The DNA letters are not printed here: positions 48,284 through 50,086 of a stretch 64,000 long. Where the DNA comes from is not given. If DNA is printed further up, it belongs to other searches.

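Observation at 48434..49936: CNNM/CorC-type ion transporter in which the CorC_HlyC tail is replaced by a PTS EIIA(Ntr) domain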

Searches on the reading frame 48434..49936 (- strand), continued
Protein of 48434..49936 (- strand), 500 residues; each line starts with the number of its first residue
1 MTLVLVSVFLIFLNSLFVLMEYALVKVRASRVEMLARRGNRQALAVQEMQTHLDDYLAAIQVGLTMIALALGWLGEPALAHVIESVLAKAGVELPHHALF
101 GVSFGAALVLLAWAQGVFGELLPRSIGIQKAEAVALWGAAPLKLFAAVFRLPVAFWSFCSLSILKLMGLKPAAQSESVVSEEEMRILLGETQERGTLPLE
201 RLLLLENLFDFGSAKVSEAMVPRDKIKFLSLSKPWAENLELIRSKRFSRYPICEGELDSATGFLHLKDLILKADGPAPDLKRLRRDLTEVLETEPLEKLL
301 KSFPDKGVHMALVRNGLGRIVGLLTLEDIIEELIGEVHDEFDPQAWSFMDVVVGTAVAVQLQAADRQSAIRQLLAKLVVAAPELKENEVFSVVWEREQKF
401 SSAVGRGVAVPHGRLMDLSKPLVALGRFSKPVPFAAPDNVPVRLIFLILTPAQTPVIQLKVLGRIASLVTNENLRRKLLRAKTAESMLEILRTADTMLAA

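Call 50: fold_search(model_id=the predicted structure, library=pdb)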
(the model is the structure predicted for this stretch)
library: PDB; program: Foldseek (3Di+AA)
matches with E <= 10: 650; with E <= 0.001: 422
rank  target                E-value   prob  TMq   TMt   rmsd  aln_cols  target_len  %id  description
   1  7m1t_B                1.5e-18  1.00  0.39  0.54   8.1       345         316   23  Crystal structure of an archaeal CNNM, MtCorB, with C-terminal deletion in complex with Mg2+-ATP (released 2021-06-16)
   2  7m1t_A                4.9e-17  1.00  0.38  0.54   9.2       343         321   23  Crystal structure of an archaeal CNNM, MtCorB, with C-terminal deletion in complex with Mg2+-ATP (released 2021-06-16)
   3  7m1u_A                4.3e-16  1.00  0.24  0.38  20.5       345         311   23  Crystal structure of an archaeal CNNM, MtCorB, R235L mutant with C-terminal deletion (released 2021-06-16)
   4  7m1u_B                2.9e-15  1.00  0.24  0.39  20.0       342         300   22  Crystal structure of an archaeal CNNM, MtCorB, R235L mutant with C-terminal deletion (released 2021-06-16)
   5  4hg0                  2.5e-11  1.00  0.25  0.52   5.0       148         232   30  Crystal Structure of magnesium and cobalt efflux protein CorC, Northeast Structural Genomics Consortium (NESG) Target ER (released 2013-02-06)
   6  1a6j_B                2.9e-11  1.00  0.28  0.86   1.6       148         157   24  NITROGEN REGULATORY BACTERIAL PROTEIN IIA-NITROGEN (released 1998-07-15)
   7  7cfh_A                2.9e-11  1.00  0.26  0.73   6.1       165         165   30  Structure of the CBS domain of the bacterial CNNM/CorC family Mg2+ transporter (released 2021-02-24)
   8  7cfk_A                3.3e-11  1.00  0.26  0.73   5.7       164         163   28  Structure of the CBS domain of the bacterial CNNM/CorC family Mg2+ transporter in complex with the novel inhibitor IGN (released 2021-04-21)
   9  7cfh_B                3.3e-11  1.00  0.26  0.70   6.0       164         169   29  Structure of the CBS domain of the bacterial CNNM/CorC family Mg2+ transporter (released 2021-02-24)
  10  7cfk_B                4.6e-11  1.00  0.26  0.73   6.0       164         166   29  Structure of the CBS domain of the bacterial CNNM/CorC family Mg2+ transporter in complex with the novel inhibitor IGN (released 2021-04-21)
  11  3urr_A                6.0e-11  1.00  0.28  0.89   1.4       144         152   28  Structure of PTS IIA-like nitrogen-regulatory protein PtsN (BTH_I0484) (ptsN) (released 2011-12-21)
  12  3urr_B                6.4e-11  1.00  0.27  0.87   1.5       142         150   28  Structure of PTS IIA-like nitrogen-regulatory protein PtsN (BTH_I0484) (ptsN) (released 2011-12-21)
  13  5yz2_B                6.7e-11  1.00  0.24  0.84   2.2       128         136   30  the cystathionine-beta-synthase (CBS) domain of magnesium and cobalt efflux protein CorC in complex with both C2'- and (released 2018-05-30)
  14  1a6j_A                7.9e-11  1.00  0.29  0.92   1.6       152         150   25  NITROGEN REGULATORY BACTERIAL PROTEIN IIA-NITROGEN (released 1998-07-15)
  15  7cfi                  7.9e-11  1.00  0.26  0.84   3.5       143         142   29  Structure of the CBS domain of the bacterial CNNM/CorC family Mg2+ transporter in complex with ATP (released 2021-02-24)
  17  2a0j                  1.0e-10  1.00  0.27  0.89   1.8       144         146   28  Crystal Structure of Nitrogen Regulatory Protein IIA-Ntr from Neisseria meningitidis (released 2005-09-20)
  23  4gqx_A                3.2e-10  1.00  0.28  0.89   1.4       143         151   28  Crystal structure of EIIA(NTR) from Burkholderia pseudomallei (released 2013-03-20)
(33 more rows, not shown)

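Call 56: find_homologous_proteins(query=A3, max_evalue=1e-20)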
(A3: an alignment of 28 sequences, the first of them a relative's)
Query A3 (28 sequences) (502 aa, profile of the alignment): 4212 proteins with E <= 1e-20 among 8000 candidates; the best 120 are listed.
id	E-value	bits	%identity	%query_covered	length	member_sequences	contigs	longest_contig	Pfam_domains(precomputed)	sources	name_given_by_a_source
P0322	9.6e-201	686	44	99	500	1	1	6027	PF01595.26,PF00359.28,PF00571.34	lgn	-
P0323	1.6e-200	685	45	95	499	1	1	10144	PF01595.26,PF00359.28,PF00571.34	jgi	jgi:CBS domain containing-hemolysin-like protein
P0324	3.2e-198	678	46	96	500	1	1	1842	PF01595.26,PF00359.28,PF00571.34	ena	-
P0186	3.8e-198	677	43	100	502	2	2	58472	PF01595.26,PF00359.28,PF00571.34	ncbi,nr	ncbi:MAG: DUF21 domain-containing protein [Planctomycetes bacterium]|nr:DUF21 domain-containing prot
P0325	3.9e-198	677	46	96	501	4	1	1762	PF01595.26,PF00359.28,PF00571.34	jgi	jgi:tellurite resistance protein TerC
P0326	5.3e-198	677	46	97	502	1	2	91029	PF01595.26,PF00359.28,PF00571.34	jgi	jgi:CBS domain containing-hemolysin-like protein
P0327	5.5e-198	677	45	95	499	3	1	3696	PF01595.26,PF00359.28,PF00571.34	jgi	jgi:CBS domain containing-hemolysin-like protein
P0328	5.8e-198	677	46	97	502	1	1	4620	PF01595.26,PF00359.28,PF00571.34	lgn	-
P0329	1.9e-197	675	41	100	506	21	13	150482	PF01595.26,PF00359.28,PF00571.34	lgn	-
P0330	1.9e-197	675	47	97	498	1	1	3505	PF01595.26,PF00359.28,PF00571.34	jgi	jgi:CBS domain containing-hemolysin-like protein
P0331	3.8e-197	674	41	100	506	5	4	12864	PF01595.26,PF00359.28,PF00571.34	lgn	-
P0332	3.8e-197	674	46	97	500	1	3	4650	PF01595.26,PF00359.28,PF00571.34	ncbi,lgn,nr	ncbi:MAG: DUF21 domain-containing protein [Planctomycetes bacterium]|nr:DUF21 domain-containing prot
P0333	4.3e-197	674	46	97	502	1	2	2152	PF01595.26,PF00359.28,PF00571.34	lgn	-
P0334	4.4e-197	674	47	99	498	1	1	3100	PF01595.26,PF00359.28,PF00571.34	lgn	-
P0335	5.4e-197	673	46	96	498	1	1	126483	PF01595.26,PF00359.28,PF00571.34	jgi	jgi:CBS domain containing-hemolysin-like protein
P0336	7.5e-197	673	39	98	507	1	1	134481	PF01595.26,PF00359.28,PF00571.34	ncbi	-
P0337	7.6e-197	673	46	96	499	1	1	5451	PF01595.26,PF00359.28,PF00571.34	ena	-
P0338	9.2e-197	673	44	96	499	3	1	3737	PF01595.26,PF00359.28,PF00571.34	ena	-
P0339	1.0e-196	673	41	100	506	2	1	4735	PF01595.26,PF00359.28,PF00571.34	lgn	-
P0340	1.4e-196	672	47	97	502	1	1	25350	PF01595.26,PF00359.28,PF00571.34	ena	-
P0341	1.8e-196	672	41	100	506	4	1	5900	PF01595.26,PF00359.28,PF00571.34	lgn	-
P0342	2.5e-196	671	46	96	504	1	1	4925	PF01595.26,PF00359.28,PF00571.34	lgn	-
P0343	3.0e-196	671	43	96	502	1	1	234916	PF01595.26,PF00359.28,PF00571.34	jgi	jgi:CBS domain containing-hemolysin-like protein/mannitol/fructose-specific phosphotransferase syste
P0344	3.5e-196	671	41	100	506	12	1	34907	PF01595.26,PF00359.28,PF00571.34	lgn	-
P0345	5.2e-196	670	41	100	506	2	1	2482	PF01595.26,PF00359.28,PF00571.34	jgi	-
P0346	6.9e-196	670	46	97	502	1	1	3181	PF01595.26,PF00359.28,PF00571.34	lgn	-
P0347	8.6e-196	670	44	96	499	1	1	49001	PF01595.26,PF00359.28,PF00571.34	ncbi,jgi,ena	-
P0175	9.9e-196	669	42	96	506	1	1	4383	PF01595.26,PF00359.28,PF00571.34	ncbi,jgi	ncbi:MAG: Hemolysin [Planctomycetota bacterium]|jgi:CBS domain containing-hemolysin-like protein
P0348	1.2e-195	669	46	100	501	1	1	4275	PF01595.26,PF00359.28,PF00571.34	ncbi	-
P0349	1.2e-195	669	41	96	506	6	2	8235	PF01595.26,PF00359.28,PF00571.34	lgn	-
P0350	1.2e-195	669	42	96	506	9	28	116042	PF01595.26,PF00359.28,PF00571.34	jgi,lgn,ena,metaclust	jgi:CBS domain containing-hemolysin-like protein|metaclust:\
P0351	1.5e-195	669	44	99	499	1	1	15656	PF01595.26,PF00359.28,PF00571.34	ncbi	-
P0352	1.8e-195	668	46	99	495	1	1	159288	PF01595.26,PF00359.28,PF00571.34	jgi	-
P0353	1.9e-195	668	40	100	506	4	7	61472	PF01595.26,PF00359.28,PF00571.34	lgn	-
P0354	2.9e-195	668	46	96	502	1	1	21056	PF01595.26,PF00359.28,PF00571.34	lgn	-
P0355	3.7e-195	667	48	97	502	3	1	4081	PF01595.26,PF00359.28,PF00571.34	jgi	jgi:CBS domain containing-hemolysin-like protein/mannitol/fructose-specific phosphotransferase syste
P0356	4.3e-195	667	45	97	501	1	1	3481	PF01595.26,PF00359.28,PF00571.34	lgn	-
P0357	4.9e-195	667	39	98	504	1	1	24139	PF01595.26,PF00359.28,PF00571.34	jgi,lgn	jgi:CBS domain containing-hemolysin-like protein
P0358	5.0e-195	667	41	97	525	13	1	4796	PF01595.26,PF00359.28,PF00571.34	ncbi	ncbi:MAG: CNNM domain-containing protein [Planctomycetota bacterium]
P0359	5.2e-195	667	46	97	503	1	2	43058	PF01595.26,PF00359.28,PF00571.34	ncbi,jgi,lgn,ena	-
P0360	5.7e-195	667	44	96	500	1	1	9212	PF01595.26,PF00359.28,PF00571.34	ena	-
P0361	6.8e-195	667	44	97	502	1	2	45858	PF01595.26,PF00359.28,PF00571.34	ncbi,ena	ncbi:MAG: CNNM domain-containing protein [Planctomycetota bacterium]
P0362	7.0e-195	667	47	96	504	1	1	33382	PF01595.26,PF00359.28,PF00571.34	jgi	jgi:CBS domain containing-hemolysin-like protein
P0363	8.4e-195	666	44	99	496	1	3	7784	PF01595.26,PF00359.28,PF00571.34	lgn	-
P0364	1.3e-194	666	44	99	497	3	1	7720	PF01595.26,PF00359.28,PF00571.34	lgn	-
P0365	1.7e-194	665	45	97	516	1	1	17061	PF01595.26,PF00359.28,PF00571.34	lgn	-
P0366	1.7e-194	665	45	98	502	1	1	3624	PF01595.26,PF00359.28,PF00571.34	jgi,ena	-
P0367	1.8e-194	665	37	94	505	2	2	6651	PF01595.26,PF00359.28,PF00571.34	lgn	-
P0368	2.0e-194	665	47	97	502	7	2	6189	PF01595.26,PF00359.28,PF00571.34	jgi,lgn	jgi:CBS domain containing-hemolysin-like protein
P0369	2.1e-194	665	47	97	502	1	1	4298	PF01595.26,PF00359.28,PF00571.34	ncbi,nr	ncbi:MAG: CNNM domain-containing protein [Verrucomicrobiae bacterium]|nr:CNNM domain-containing prot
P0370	4.0e-194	664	45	95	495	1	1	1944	PF01595.26,PF00359.28,PF00571.34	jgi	jgi:CBS domain containing-hemolysin-like protein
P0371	4.7e-194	664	47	97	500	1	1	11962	PF01595.26,PF00359.28,PF00571.34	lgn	-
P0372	5.6e-194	664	40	100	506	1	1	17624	PF01595.26,PF00359.28,PF00571.34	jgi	jgi:CBS domain containing-hemolysin-like protein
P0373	7.9e-194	663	46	97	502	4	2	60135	PF01595.26,PF00359.28,PF00571.34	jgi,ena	-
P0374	7.9e-194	663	46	97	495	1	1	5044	PF01595.26,PF00359.28,PF00571.34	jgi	jgi:CBS domain containing-hemolysin-like protein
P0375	1.2e-193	662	41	97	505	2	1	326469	PF01595.26,PF00359.28,PF00571.34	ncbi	-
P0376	1.3e-193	662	44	99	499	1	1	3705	PF01595.26,PF00359.28,PF00571.34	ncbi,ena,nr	ncbi:MAG TPA: CNNM domain-containing protein [Planctomycetota bacterium]|nr:CNNM domain-containing p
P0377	1.4e-193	662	41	100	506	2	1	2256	PF01595.26,PF00359.28,PF00571.34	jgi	jgi:CBS domain containing-hemolysin-like protein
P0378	1.4e-193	662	44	96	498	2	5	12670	PF01595.26,PF00359.28,PF00571.34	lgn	-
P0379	1.4e-193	662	47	97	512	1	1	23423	PF01595.26,PF00359.28,PF00571.34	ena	-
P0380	1.4e-193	662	45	99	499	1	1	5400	PF01595.26,PF00359.28,PF00571.34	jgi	jgi:magnesium and cobalt exporter, CNNM family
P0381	2.1e-193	662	41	100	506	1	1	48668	PF01595.26,PF00359.28,PF00571.34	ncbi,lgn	-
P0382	2.2e-193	662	41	97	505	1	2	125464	PF01595.26,PF00359.28,PF00571.34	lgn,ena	-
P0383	2.2e-193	662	47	97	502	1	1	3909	PF01595.26,PF00359.28,PF00571.34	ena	-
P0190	2.2e-193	662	100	100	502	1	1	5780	PF01595.26,PF00359.28,PF00571.34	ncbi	ncbi:MAG: CNNM domain-containing protein [Planctomycetota bacterium]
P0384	2.5e-193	661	44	92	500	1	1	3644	PF01595.26,PF00359.28,PF00571.34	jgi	jgi:CBS domain containing-hemolysin-like protein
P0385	2.6e-193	661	46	97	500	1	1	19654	PF01595.26,PF00359.28,PF00571.34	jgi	jgi:CBS domain containing-hemolysin-like protein/mannitol/fructose-specific phosphotransferase syste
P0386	2.7e-193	661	44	96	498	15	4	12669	PF01595.26,PF00359.28,PF00571.34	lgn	-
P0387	3.1e-193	661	46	97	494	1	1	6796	PF01595.26,PF00359.28,PF00571.34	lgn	-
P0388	3.4e-193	661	39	100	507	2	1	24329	PF01595.26,PF00359.28,PF00571.34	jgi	jgi:CBS domain containing-hemolysin-like protein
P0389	3.9e-193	661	42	97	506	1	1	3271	PF01595.26,PF00359.28,PF00571.34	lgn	-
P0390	4.5e-193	661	43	96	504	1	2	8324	PF01595.26,PF00359.28,PF00571.34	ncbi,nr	ncbi:MAG: DUF21 domain-containing protein [Planctomycetes bacterium]|nr:DUF21 domain-containing prot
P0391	6.1e-193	660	46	100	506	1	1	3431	PF01595.26,PF00359.28,PF00571.34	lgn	-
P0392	6.3e-193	660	42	97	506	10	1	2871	PF01595.26,PF00359.28,PF00571.34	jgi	-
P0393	7.6e-193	660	37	96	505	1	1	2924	PF01595.26,PF00359.28,PF00571.34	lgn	-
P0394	7.6e-193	660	46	96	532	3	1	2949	PF01595.26,PF00359.28,PF00571.34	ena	-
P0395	7.7e-193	660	44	93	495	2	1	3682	PF01595.26,PF00359.28,PF00571.34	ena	-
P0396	8.3e-193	660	44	96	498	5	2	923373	PF01595.26,PF00359.28,PF00571.34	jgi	jgi:CBS domain containing-hemolysin-like protein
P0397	8.9e-193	660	42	97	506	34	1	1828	PF01595.26,PF00359.28,PF00571.34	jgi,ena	jgi:CBS domain containing-hemolysin-like protein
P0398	1.0e-192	659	47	96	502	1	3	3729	PF01595.26,PF00359.28,PF00571.34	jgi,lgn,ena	-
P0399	1.0e-192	659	43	96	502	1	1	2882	PF01595.26,PF00359.28,PF00571.34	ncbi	-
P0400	1.3e-192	659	44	97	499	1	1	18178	PF01595.26,PF00359.28,PF00571.34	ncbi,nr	ncbi:MAG: DUF21 domain-containing protein [Planctomycetes bacterium]|nr:DUF21 domain-containing prot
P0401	1.3e-192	659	45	97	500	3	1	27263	PF01595.26,PF00359.28,PF00571.34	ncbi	-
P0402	1.3e-192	659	46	97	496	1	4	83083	PF01595.26,PF00359.28,PF00571.34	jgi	jgi:CBS domain containing-hemolysin-like protein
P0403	1.3e-192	659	47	97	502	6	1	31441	PF01595.26,PF00359.28,PF00571.34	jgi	jgi:CBS domain containing-hemolysin-like protein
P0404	1.9e-192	658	45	100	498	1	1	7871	PF01595.26,PF00359.28,PF00571.34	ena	-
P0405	2.2e-192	658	41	100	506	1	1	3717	PF01595.26,PF00359.28,PF00571.34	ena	-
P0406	2.2e-192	658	41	100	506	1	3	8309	PF01595.26,PF00359.28,PF00571.34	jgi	jgi:CBS domain containing-hemolysin-like protein/mannitol/fructose-specific phosphotransferase syste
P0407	2.6e-192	658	40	100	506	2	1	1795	PF01595.26,PF00359.28,PF00571.34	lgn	-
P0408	2.7e-192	658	46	96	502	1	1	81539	PF01595.26,PF00359.28,PF00571.34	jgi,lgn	-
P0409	2.7e-192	658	41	96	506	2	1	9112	PF01595.26,PF00359.28,PF00571.34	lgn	-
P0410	2.8e-192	658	47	96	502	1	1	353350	PF01595.26,PF00359.28,PF00571.34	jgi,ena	-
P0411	3.0e-192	658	45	97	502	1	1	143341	PF01595.26,PF00359.28,PF00571.34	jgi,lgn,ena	-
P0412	3.3e-192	658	41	100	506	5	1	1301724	PF01595.26,PF00359.28,PF00571.34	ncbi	-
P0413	3.4e-192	658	46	96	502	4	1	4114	PF01595.26,PF00359.28,PF00571.34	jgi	-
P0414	3.4e-192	658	44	96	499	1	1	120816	PF01595.26,PF00359.28,PF00571.34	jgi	jgi:CBS domain containing-hemolysin-like protein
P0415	3.4e-192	658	46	97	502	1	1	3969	PF01595.26,PF00359.28,PF00571.34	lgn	-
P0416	4.0e-192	657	45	97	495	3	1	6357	PF01595.26,PF00359.28,PF00571.34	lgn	-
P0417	4.4e-192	657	46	97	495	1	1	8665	PF01595.26,PF00359.28,PF00571.34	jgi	jgi:CBS domain containing-hemolysin-like protein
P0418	4.9e-192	657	46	97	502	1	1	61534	PF01595.26,PF00359.28,PF00571.34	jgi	jgi:CBS domain containing-hemolysin-like protein/mannitol/fructose-specific phosphotransferase syste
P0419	4.9e-192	657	46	96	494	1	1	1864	PF01595.26,PF00359.28,PF00571.34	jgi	jgi:CBS domain containing-hemolysin-like protein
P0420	5.1e-192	657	41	97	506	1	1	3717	PF01595.26,PF00359.28,PF00571.34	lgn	-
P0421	5.6e-192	657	38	96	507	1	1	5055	PF01595.26,PF00359.28,PF00571.34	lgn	-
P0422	6.1e-192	657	45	100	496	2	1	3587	PF01595.26,PF00359.28,PF00571.34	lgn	-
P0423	6.7e-192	657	42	99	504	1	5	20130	PF01595.26,PF00359.28,PF00571.34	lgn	-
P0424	6.8e-192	657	40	97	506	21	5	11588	PF01595.26,PF00359.28,PF00571.34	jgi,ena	jgi:CBS domain containing-hemolysin-like protein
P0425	7.1e-192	657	41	100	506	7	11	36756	PF01595.26,PF00359.28,PF00571.34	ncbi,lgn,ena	-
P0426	7.3e-192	657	40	95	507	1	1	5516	PF01595.26,PF00359.28,PF00571.34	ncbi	-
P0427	7.7e-192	656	41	99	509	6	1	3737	PF01595.26,PF00359.28,PF00571.34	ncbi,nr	ncbi:MAG: DUF21 domain-containing protein [Planctomycetes bacterium]|nr:DUF21 domain-containing prot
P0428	9.6e-192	656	41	97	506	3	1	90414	PF01595.26,PF00359.28,PF00571.34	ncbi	-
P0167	1.2e-191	656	36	96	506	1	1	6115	PF01595.26,PF00359.28,PF00571.34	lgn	-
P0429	1.2e-191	656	48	97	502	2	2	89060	PF01595.26,PF00359.28,PF00571.34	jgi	jgi:tellurite resistance protein TerC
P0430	1.2e-191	656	41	97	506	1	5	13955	PF01595.26,PF00359.28,PF00571.34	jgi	jgi:CBS domain containing-hemolysin-like protein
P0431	1.6e-191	655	48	97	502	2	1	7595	PF01595.26,PF00359.28,PF00571.34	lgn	-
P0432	1.7e-191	655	46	97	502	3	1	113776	PF01595.26,PF00359.28,PF00571.34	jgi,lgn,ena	-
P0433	1.7e-191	655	43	96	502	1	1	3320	PF01595.26,PF00359.28,PF00571.34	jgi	jgi:CBS domain containing-hemolysin-like protein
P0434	1.7e-191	655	47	96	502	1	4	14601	PF01595.26,PF00359.28,PF00571.34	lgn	-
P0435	2.0e-191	655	44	97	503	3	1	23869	PF01595.26,PF00359.28,PF00571.34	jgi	jgi:CBS domain containing-hemolysin-like protein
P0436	2.0e-191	655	41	99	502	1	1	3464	PF01595.26,PF00359.28,PF00571.34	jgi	jgi:CBS domain containing-hemolysin-like protein/mannitol/fructose-specific phosphotransferase syste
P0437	2.1e-191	655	46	96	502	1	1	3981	PF01595.26,PF00359.28,PF00571.34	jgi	jgi:CBS domain containing-hemolysin-like protein/mannitol/fructose-specific phosphotransferase syste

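Call 57: find_encoding_contigs(protein=P0412, flank=10000, max_places=2)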
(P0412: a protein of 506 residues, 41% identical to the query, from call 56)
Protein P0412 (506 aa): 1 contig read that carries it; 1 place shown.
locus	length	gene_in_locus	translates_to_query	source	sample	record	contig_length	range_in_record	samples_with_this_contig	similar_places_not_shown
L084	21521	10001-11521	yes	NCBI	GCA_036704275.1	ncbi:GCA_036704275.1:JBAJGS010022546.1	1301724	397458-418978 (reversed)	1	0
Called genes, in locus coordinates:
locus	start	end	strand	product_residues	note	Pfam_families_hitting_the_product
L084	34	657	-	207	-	PF07638:Sigma70_ECF (weak), PF08281:Sigma70_r4_2, PF04545:Sigma70_r4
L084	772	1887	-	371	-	PF00712:DNA_pol3_beta, PF02767:DNA_pol3_beta_2, PF02768:DNA_pol3_beta_3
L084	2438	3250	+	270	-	-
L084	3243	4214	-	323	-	-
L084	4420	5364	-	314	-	PF20582:UPF0758_N, PF04002:RadC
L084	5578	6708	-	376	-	PF13443:HTH_26 (weak)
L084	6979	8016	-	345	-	PF00899:ThiF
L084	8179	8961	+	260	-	PF00753:Lactamase_B, PF19583:ODP (weak)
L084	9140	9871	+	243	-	PF01791:DeoC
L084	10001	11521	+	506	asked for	PF01595:CNNM, PF00571:CBS (weak), PF00359:PTS_EIIA_2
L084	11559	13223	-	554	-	PF01555:N6_N4_Mtase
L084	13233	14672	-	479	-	PF00919:UPF0004, PF04055:Radical_SAM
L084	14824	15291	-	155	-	PF02639:DUF188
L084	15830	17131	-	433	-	PF00067:p450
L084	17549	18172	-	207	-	PF02463:SMC_N (faint), PF00005:ABC_tran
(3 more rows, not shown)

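Call 58: find_encoding_contigs(protein=P0396, flank=10000, max_places=2)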
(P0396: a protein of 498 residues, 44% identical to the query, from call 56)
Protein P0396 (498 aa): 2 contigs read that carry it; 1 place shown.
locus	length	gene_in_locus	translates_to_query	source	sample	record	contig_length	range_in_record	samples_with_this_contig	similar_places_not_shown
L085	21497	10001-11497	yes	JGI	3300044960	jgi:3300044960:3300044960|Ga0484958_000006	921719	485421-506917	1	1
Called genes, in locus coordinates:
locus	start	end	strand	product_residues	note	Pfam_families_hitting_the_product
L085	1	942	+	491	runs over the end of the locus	PF07394:DUF1501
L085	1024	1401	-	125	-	-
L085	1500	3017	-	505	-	PF02446:Glyco_hydro_77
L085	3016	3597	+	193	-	PF02502:LacAB_rpiB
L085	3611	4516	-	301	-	-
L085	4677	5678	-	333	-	PF00072:Response_reg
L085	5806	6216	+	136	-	-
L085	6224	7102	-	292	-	PF06283:ThuA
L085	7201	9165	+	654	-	PF00753:Lactamase_B, PF00389:2-Hacid_dh, PF02826:2-Hacid_dh_C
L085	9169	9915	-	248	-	PF00795:CN_hydrolase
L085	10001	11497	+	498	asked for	PF01595:CNNM, PF00571:CBS (weak), PF00359:PTS_EIIA_2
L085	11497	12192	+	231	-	PF08032:SpoU_sub_bind, PF00588:SpoU_methylase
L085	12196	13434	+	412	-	-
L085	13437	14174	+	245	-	-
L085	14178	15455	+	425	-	-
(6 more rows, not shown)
